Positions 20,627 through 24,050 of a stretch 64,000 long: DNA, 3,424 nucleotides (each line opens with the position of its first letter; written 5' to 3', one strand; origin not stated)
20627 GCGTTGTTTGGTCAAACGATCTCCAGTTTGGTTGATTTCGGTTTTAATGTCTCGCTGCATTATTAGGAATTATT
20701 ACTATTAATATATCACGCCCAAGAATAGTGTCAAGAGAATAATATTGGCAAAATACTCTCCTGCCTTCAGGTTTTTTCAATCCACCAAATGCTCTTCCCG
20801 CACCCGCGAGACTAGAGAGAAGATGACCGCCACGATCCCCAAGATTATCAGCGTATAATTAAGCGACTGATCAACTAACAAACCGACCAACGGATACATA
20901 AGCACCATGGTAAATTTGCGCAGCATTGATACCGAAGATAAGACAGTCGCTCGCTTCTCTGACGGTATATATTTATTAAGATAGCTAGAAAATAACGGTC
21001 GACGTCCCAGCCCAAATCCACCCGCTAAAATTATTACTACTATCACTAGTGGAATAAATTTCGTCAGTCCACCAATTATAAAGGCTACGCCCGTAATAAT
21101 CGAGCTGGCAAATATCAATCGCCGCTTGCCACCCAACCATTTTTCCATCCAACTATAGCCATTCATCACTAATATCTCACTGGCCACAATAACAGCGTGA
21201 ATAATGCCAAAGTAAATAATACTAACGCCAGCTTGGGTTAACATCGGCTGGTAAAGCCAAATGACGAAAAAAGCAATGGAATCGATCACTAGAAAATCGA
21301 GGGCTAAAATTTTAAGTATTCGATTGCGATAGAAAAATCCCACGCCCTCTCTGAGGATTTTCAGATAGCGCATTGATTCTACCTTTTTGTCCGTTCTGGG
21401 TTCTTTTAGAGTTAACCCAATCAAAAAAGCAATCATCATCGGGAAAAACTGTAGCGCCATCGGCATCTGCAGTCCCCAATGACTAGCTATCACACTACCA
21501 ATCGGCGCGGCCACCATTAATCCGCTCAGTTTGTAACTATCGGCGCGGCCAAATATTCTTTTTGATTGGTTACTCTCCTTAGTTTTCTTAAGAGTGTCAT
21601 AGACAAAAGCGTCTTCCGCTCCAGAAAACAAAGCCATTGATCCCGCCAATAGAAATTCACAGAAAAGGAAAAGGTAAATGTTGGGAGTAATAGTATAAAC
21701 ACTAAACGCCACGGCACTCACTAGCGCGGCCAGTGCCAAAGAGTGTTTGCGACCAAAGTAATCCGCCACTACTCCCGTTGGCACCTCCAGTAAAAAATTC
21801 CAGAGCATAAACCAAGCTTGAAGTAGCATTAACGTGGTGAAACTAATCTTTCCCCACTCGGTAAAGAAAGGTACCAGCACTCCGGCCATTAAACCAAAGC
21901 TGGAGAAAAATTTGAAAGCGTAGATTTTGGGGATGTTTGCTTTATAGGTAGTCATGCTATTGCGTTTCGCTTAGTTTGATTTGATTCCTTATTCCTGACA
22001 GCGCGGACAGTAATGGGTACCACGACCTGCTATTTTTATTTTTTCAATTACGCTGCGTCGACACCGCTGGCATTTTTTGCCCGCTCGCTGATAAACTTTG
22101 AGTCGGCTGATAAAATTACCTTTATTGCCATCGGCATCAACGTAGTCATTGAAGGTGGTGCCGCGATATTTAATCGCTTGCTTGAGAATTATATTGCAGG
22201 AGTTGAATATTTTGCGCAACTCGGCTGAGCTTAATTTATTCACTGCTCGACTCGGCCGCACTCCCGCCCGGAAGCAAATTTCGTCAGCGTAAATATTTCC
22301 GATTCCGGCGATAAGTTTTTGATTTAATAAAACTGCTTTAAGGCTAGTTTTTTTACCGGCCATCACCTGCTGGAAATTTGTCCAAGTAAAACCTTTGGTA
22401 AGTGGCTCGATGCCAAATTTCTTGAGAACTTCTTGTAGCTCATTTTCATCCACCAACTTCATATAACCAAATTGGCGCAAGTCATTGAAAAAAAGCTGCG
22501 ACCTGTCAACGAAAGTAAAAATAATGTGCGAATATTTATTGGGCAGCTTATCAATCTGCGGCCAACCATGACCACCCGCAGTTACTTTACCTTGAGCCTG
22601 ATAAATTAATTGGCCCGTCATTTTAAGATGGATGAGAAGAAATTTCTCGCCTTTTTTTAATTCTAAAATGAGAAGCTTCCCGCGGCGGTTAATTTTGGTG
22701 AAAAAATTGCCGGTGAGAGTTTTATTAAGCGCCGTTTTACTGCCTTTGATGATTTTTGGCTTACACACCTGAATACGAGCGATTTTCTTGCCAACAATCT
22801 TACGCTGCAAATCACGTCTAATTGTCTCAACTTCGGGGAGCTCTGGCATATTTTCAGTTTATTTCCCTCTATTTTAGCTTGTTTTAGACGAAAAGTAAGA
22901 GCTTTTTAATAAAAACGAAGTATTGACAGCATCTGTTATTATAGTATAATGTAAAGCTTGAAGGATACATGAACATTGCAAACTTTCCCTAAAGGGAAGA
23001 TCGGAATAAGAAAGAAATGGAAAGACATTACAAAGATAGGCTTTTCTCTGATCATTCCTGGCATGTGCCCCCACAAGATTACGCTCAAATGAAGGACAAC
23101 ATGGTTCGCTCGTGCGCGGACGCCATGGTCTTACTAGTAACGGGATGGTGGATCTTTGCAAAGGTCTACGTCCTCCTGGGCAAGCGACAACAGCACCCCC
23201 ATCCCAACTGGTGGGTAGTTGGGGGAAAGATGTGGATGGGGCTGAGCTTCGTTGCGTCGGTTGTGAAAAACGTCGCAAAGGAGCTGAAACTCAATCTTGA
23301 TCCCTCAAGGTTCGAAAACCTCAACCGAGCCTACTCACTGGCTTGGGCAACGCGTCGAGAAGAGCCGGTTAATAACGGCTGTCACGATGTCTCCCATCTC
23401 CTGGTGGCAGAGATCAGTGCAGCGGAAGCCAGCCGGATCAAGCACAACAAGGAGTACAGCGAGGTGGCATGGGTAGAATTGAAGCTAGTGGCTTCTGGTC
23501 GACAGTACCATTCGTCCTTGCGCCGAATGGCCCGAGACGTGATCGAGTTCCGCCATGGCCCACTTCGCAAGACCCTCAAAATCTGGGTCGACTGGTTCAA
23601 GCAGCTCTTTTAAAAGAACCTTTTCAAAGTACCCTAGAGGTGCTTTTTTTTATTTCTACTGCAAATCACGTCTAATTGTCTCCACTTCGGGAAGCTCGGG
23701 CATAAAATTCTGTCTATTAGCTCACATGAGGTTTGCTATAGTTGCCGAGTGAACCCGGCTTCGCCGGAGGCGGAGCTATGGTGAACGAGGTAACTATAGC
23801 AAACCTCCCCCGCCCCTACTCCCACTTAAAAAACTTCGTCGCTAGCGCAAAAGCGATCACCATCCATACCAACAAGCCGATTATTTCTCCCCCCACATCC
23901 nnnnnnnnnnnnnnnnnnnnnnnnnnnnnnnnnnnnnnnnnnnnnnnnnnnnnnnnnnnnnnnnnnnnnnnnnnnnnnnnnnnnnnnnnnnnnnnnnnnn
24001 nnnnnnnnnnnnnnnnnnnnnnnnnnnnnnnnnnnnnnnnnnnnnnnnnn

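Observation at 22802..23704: GC-rich 0.8-kb cassette inserted at the 5' end of mutM, flanked by 47-bp direct repeats that duplicate the first 15 mutM codons with synonymous-only differences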

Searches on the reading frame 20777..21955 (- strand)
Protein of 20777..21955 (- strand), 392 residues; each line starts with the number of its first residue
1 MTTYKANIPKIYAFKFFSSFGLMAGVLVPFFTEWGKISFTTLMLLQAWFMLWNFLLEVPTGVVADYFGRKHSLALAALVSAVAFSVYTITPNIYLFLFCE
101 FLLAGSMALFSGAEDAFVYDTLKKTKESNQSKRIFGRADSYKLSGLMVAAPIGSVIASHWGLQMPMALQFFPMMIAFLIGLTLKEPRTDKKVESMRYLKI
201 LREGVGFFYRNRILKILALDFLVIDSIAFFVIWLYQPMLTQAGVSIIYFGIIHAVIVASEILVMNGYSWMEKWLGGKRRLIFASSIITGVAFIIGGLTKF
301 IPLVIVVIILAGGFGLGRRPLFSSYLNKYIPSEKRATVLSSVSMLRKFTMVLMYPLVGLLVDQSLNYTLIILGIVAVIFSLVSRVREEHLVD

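Call 74: search_protein_families(library=pfam, proteins=[window:20777-21955:-], max_evalue=0.00001)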
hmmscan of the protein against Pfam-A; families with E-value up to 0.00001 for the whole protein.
window:20777-21955:- (392 aa): 1 family
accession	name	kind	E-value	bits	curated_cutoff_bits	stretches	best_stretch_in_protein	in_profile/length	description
PF07690.21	MFS_1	-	3e-22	79.4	33.4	2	22-291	12-282/347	Major Facilitator Superfamily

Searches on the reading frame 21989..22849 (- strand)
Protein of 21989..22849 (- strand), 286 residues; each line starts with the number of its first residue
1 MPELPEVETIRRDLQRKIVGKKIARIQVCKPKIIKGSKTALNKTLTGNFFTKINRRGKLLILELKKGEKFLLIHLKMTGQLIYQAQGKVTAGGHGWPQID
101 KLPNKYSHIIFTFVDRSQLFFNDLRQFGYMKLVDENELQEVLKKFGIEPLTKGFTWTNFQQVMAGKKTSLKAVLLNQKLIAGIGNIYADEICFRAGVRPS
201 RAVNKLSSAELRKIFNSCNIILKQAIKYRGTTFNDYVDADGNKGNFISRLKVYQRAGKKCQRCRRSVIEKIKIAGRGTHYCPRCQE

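Call 5: search_protein_families(library=pfam, proteins=[window:21989-22849:-], max_evalue=1)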
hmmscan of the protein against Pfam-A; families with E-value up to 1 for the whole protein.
window:21989-22849:- (286 aa): 5 families
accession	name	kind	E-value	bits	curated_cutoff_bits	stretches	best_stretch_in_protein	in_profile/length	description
PF01149.29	Fapy_DNA_glyco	-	2.5e-32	112.4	25.5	1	1-130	1-117/117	Formamidopyrimidine-DNA glycosylase N-terminal domain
PF06831.19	H2TH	-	4.1e-23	81.6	34.7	1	146-234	2-90/93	Formamidopyrimidine-DNA glycosylase H2TH domain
PF06827.20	zf-FPG_IleRS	-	3.9e-10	39.8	21.3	1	257-285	1-28/30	Zinc finger found in FPG and IleRS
PF05833.16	NFACT_N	-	8e-07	28.6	31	1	156-240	175-257/456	NFACT N-terminal and middle domains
PF00416.27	Ribosomal_S13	-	0.0027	18.5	31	1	178-238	18-78/128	Ribosomal protein S13/S18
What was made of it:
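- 21989..22849 (-): mutM/fpg, the full-length live gene (286 aa). Pfam Fapy_DNA_glyco 2.5e-32, H2TH 4.1e-23, zf-FPG_IleRS 3.9e-10 (call 5).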

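Call 19: find_related_loci(query=window:21989-22849:-, collection=genome_contigs, flank=6000)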
Query window:21989-22849:- (286 aa) in genome_contigs; peptide patterns used: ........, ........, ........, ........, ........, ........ (x = any residue, [..] = any of these).
200 stretches matched a pattern; 1 encode a relative of the query (tblastn E <= 1e-3); 1 distinct loci.
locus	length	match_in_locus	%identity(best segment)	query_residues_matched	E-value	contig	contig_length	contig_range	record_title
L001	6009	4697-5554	84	1-286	4e-168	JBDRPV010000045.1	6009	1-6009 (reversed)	MAG: Parcubacteria group bacterium isolate MEGAHIT-group-2.138 k141_945431, whole genome shotgun sequence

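Call 28: search_protein_families(library=ncbifam, proteins=[L001:3941-4549:-], max_evalue=0.01)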
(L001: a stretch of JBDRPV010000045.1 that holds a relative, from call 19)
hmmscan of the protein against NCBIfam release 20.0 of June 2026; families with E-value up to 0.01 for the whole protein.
L001:3941-4549:- (202 aa): 15 families
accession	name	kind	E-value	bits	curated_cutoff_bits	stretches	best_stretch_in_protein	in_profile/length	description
NF011963.0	PRK15434.1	subfamily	1.1e-09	38.3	146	1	41-162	27-145/159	GDP-mannose mannosyl hydrolase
NF006530.0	PRK08999.1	equivalog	4.3e-07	29.3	245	1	35-92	10-69/315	Nudix family hydrolase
NF001299.0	PRK00241.1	equivalog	6.2e-07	29.1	158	1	37-91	140-194/263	NAD(+) diphosphatase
NF012016.0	PRK15472.1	equivalog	8.6e-07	28.7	95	1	56-155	30-126/141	nucleoside triphosphatase NudI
TIGR00586.1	mutt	equivalog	7.1e-05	22.8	97.9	1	36-101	10-76/129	8-oxo-dGTP diphosphatase MutT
NF007834.0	PRK10546.1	equivalog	0.00011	22.1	156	1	38-87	10-61/135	pyrimidine (deoxy)nucleoside triphosphate diphosphatase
NF002995.0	PRK03759.1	equivalog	0.00017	21.3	127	1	39-151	43-150/185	isopentenyl-diphosphate Delta-isomerase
NF003790.0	PRK05379.2-2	equivalog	0.00036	19.7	403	1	30-86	215-272/354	bifunctional nicotinamide mononucleotide adenylyltransferase/ADP-ribose pyrophosphatase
NF003787.0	PRK05379.1-4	equivalog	0.00072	18.6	449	1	24-87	200-264/346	bifunctional nicotinamide-nucleotide adenylyltransferase/Nudix hydroxylase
NF003788.0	PRK05379.1-5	equivalog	0.0013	18.1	354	1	33-83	214-265/351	bifunctional nicotinamide-nucleotide adenylyltransferase/Nudix hydroxylase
NF001937.0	PRK00714.1-4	equivalog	0.0018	17.9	139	1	37-92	14-67/161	RNA pyrophosphohydrolase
NF001938.0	PRK00714.1-5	equivalog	0.0021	17.4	116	1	37-87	19-76/172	RNA pyrophosphohydrolase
NF006961.0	PRK09438.1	equivalog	0.0058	16.1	103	1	37-97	14-72/151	dihydroneopterin triphosphate diphosphatase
NF008044.0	PRK10776.1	equivalog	0.0059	16.5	148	0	37-97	10-72/130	8-oxo-dGTP diphosphatase MutT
TIGR02150.1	IPP_isom_1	equivalog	0.0087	15.9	105.8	0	71-149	70-138/159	isopentenyl-diphosphate delta-isomerase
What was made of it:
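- On GDP-mannose mannosyl hydrolase (NF011963): Relatives score 18-43 bits (call 28).
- On MutT 8-oxo-dGTP diphosphatase (TIGR00586): L001's Nudix scores 22.8 bits (call 28).
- Tried and rejected: MutT identity of the Nudix was rejected on NCBIfam scores (call 28).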

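Call 43: find_homologous_proteins(query=window:21989-22849:-, max_evalue=1e-60)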
Query window:21989-22849:- (286 aa): 3021 proteins with E <= 1e-60 among 8000 candidates; the best 120 are listed.
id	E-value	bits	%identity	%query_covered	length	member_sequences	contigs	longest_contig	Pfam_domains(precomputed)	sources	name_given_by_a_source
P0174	2.4e-188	643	100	100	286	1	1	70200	PF06831.20,PF01149.30,PF05833.17,PF06827.21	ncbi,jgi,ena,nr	ncbi:bifunctional DNA-formamidopyrimidine glycosylase/DNA-(apurinic or apyrimidinic site) lyase [Pat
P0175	4.4e-159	547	84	100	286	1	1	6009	PF06831.20,PF01149.30,PF05833.17,PF06827.21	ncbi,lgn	ncbi:MAG: bifunctional DNA-formamidopyrimidine glycosylase/DNA-(apurinic or apyrimidinic site) lyase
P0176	1.6e-157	541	83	100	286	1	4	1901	PF06831.20,PF01149.30,PF05833.17,PF06827.21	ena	-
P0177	8.8e-155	533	79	100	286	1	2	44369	PF06831.20,PF01149.30,PF05833.17,PF06827.21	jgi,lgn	-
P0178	7.7e-153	526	79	100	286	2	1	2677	PF06831.20,PF01149.30,PF05833.17,PF06827.21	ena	-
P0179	1.7e-141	489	74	100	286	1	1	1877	PF06831.20,PF01149.30,PF06827.21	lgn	-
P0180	2.3e-130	452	67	100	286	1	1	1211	PF06831.20,PF01149.30,PF06827.21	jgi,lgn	-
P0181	2.4e-119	416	63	100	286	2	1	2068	PF06831.20,PF01149.30,PF05833.17,PF06827.21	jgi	-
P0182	1.0e-115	404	60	100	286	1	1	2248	PF06831.20,PF01149.30,PF05833.17,PF06827.21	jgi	-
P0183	1.1e-111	391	62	100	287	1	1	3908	PF06831.20,PF01149.30,PF05833.17,PF06827.21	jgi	-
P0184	1.5e-111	391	60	100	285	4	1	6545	PF06831.20,PF01149.30,PF05833.17,PF06827.21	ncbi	-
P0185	2.1e-110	387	60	100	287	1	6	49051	PF06831.20,PF01149.30,PF05833.17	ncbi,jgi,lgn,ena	-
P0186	2.2e-110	387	59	100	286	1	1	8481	PF06831.20,PF01149.30,PF05833.17,PF06827.21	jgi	jgi:formamidopyrimidine-DNA glycosylase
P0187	7.7e-110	385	60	100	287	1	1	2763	PF06831.20,PF01149.30,PF05833.17,PF06827.21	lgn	-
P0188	1.0e-109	385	59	100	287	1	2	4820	PF06831.20,PF01149.30,PF05833.17,PF06827.21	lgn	-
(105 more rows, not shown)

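Call 45: find_encoding_contigs(protein=P0177, flank=6000)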
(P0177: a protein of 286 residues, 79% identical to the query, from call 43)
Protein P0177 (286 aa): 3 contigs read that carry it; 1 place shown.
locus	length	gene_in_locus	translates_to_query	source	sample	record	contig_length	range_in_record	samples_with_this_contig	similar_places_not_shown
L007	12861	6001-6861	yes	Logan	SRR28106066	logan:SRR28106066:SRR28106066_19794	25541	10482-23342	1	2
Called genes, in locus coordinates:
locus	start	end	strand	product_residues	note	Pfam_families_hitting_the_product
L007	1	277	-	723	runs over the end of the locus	PF00403:HMA, PF08282:Hydrolase_3 (faint), PF00122:E1-E2_ATPase, PF00702:Hydrolase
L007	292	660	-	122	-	PF13473:Cupredoxin_1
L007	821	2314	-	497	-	PF00403:HMA, PF02683:DsbD_TM (weak), PF13386:DsbD_2, PF13473:Cupredoxin_1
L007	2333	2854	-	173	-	PF10080:FtrD-like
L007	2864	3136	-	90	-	PF02583:Trns_repr_metal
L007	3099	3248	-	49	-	-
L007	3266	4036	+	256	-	PF13175:AAA_15 (faint), PF00005:ABC_tran, PF13304:AAA_21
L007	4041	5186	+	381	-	PF12679:ABC2_membrane_2, PF12698:ABC2_membrane_3, PF01061:ABC2_membrane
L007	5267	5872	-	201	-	PF00293:NUDIX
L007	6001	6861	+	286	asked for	PF01149:Fapy_DNA_glyco, PF05833:NFACT_N (weak), PF06831:H2TH, PF06827:zf-FPG_IleRS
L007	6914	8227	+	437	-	PF07690:MFS_1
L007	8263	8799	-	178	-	-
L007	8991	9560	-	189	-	-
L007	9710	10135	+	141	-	PF01475:FUR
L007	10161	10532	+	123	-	PF06397:Desulfoferrod_N, PF01880:Desulfoferrodox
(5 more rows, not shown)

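Call 46: find_encoding_contigs(protein=P0176, flank=6000)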
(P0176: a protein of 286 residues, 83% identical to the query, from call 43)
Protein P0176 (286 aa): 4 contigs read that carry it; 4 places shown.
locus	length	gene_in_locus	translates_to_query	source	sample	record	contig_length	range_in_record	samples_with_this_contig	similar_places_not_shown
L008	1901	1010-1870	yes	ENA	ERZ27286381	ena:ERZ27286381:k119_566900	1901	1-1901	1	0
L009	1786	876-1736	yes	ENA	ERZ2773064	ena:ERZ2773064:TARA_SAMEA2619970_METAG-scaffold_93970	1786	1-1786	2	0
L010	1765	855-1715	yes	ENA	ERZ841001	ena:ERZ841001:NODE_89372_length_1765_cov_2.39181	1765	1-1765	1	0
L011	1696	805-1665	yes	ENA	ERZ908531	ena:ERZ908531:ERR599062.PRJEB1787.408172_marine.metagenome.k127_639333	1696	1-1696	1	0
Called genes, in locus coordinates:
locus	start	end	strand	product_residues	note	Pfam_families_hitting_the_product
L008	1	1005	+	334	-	?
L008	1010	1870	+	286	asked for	PF01149:Fapy_DNA_glyco, PF05833:NFACT_N (weak), PF06831:H2TH, PF06827:zf-FPG_IleRS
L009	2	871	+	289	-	?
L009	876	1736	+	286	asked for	PF01149:Fapy_DNA_glyco, PF05833:NFACT_N (weak), PF06831:H2TH, PF06827:zf-FPG_IleRS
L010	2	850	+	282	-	?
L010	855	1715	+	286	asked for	PF01149:Fapy_DNA_glyco, PF05833:NFACT_N (weak), PF06831:H2TH, PF06827:zf-FPG_IleRS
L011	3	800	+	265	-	?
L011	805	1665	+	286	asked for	PF01149:Fapy_DNA_glyco, PF05833:NFACT_N (weak), PF06831:H2TH, PF06827:zf-FPG_IleRS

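Call 47: find_encoding_contigs(protein=P0178, flank=6000)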
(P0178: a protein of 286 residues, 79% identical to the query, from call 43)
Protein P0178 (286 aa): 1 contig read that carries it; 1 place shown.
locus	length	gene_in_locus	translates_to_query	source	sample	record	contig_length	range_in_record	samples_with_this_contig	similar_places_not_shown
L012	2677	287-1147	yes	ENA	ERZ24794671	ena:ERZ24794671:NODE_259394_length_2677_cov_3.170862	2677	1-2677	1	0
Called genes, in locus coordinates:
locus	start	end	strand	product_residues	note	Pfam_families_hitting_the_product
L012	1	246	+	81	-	?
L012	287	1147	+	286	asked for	PF01149:Fapy_DNA_glyco, PF05833:NFACT_N (weak), PF06831:H2TH, PF06827:zf-FPG_IleRS (weak)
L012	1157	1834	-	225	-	-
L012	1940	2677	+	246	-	?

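Call 48: find_encoding_contigs(protein=P0179, flank=6000)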
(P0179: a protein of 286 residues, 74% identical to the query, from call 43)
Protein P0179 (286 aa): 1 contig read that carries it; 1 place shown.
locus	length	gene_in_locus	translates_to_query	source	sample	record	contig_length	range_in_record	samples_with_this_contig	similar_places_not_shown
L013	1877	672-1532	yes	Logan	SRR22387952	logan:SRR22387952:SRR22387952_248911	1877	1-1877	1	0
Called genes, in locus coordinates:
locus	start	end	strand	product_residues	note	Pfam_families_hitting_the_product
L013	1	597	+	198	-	?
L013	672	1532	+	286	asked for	PF01149:Fapy_DNA_glyco, PF06831:H2TH, PF06827:zf-FPG_IleRS (faint)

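Call 75: find_encoding_contigs(protein=P0183, flank=4000)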
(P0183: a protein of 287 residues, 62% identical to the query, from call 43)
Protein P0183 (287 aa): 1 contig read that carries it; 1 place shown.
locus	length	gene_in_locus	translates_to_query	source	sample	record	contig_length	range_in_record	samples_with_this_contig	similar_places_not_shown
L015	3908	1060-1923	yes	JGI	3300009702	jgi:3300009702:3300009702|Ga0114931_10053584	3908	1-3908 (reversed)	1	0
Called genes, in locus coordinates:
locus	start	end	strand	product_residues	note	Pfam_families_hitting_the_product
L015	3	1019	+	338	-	?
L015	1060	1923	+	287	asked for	PF01149:Fapy_DNA_glyco, PF05833:NFACT_N (weak), PF06831:H2TH, PF06827:zf-FPG_IleRS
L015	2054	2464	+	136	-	PF06397:Desulfoferrod_N, PF01880:Desulfoferrodox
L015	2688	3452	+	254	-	-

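Call 76: find_encoding_contigs(protein=P0184, flank=4000)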
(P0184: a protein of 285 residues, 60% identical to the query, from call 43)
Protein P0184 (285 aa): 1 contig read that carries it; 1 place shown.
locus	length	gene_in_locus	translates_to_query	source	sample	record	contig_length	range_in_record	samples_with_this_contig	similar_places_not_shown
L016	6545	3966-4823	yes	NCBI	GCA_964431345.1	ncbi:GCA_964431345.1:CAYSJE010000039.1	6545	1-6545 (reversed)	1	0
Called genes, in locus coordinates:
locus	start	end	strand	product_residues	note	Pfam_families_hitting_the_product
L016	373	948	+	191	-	-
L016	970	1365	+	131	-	-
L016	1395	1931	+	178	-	-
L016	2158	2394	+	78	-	PF02583:Trns_repr_metal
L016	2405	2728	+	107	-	PF00085:Thioredoxin, PF13098:Thioredoxin_2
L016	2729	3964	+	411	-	PF02812:ELFV_dehydrog_N, PF00208:ELFV_dehydrog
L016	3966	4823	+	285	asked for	PF01149:Fapy_DNA_glyco, PF05833:NFACT_N (weak), PF06831:H2TH, PF06827:zf-FPG_IleRS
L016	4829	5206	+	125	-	PF06397:Desulfoferrod_N, PF01880:Desulfoferrodox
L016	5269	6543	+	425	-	?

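Call 77: find_encoding_contigs(protein=P0181, flank=4000)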
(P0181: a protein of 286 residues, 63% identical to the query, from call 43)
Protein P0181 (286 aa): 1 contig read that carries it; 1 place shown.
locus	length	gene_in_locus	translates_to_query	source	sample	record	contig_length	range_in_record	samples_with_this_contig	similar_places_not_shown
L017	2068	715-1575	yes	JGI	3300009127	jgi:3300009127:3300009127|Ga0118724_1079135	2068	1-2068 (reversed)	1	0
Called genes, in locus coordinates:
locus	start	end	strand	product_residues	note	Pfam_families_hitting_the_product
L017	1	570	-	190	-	?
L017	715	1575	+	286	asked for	PF01149:Fapy_DNA_glyco, PF05833:NFACT_N (faint), PF06831:H2TH, PF06827:zf-FPG_IleRS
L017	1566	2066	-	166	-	?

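Call 81: find_encoding_contigs(protein=P0180, flank=4000)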
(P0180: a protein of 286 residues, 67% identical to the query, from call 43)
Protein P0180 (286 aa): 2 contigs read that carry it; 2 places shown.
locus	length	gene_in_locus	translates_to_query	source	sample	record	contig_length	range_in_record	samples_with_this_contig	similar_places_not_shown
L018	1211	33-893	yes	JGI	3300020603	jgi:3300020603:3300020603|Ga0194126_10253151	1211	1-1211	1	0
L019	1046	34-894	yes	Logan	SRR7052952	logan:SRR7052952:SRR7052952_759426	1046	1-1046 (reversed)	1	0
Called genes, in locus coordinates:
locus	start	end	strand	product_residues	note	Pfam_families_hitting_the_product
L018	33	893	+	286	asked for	PF01149:Fapy_DNA_glyco, PF06831:H2TH, PF06827:zf-FPG_IleRS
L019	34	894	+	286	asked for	PF01149:Fapy_DNA_glyco, PF06831:H2TH, PF06827:zf-FPG_IleRS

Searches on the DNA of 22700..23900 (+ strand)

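Call 9: search_dna_similar(query=window:22700-23900:+, collection=phages, mode=distant)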
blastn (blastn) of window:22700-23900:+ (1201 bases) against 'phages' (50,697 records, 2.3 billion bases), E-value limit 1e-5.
No match.

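Call 60: search_rna_families(source=window, start=22700, end=23900, threshold=evalue, max_evalue=1)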
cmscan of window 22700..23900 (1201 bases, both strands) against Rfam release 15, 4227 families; matches with E-value up to 1: 1.
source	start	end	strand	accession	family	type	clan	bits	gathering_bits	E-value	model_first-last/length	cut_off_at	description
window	23197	23299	+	RF01570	Dictyostelium_SRP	Gene;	CL00003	15.2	90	0.091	1-283/283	no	Dictyostelium signal recognition particle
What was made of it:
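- There is no Rfam match (call 60).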
